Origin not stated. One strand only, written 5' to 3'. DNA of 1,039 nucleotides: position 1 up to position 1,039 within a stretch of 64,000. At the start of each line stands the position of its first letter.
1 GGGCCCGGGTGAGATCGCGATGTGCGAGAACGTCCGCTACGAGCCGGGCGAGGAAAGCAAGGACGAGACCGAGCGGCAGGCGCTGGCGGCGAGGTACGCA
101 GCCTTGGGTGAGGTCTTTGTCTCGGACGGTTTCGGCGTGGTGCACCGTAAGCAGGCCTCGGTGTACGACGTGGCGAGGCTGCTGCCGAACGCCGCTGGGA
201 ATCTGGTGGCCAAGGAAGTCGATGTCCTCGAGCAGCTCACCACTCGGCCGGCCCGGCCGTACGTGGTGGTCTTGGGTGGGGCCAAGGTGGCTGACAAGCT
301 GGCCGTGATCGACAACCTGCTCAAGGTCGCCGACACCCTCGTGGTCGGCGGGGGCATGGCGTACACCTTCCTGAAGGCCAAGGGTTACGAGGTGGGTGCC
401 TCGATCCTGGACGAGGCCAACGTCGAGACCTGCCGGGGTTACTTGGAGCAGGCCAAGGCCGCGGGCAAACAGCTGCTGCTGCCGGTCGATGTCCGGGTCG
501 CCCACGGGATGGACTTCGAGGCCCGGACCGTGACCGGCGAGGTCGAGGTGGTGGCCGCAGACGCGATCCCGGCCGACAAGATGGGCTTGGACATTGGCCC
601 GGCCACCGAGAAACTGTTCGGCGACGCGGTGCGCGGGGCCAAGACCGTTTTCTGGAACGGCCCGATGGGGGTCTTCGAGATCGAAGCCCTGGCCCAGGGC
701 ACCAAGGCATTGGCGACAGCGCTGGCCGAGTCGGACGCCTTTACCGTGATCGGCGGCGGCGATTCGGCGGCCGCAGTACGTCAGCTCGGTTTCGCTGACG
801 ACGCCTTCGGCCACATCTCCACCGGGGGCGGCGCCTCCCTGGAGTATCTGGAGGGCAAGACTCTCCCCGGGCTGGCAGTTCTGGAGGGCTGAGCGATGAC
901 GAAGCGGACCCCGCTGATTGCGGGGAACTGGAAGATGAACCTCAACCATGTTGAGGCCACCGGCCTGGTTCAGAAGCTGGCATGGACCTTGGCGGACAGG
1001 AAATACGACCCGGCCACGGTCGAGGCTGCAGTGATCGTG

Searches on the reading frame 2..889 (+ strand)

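Call 69: search_protein_families(library=pfam, proteins=[window:2-889:+], max_evalue=0.00001)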
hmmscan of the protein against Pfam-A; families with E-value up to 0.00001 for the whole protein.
window:2-889:+ (296 aa): 1 family
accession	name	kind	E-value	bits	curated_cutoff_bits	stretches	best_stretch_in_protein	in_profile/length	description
PF00162.24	PGK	-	3e-106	356.1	27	1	2-286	103-379/379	Phosphoglycerate kinase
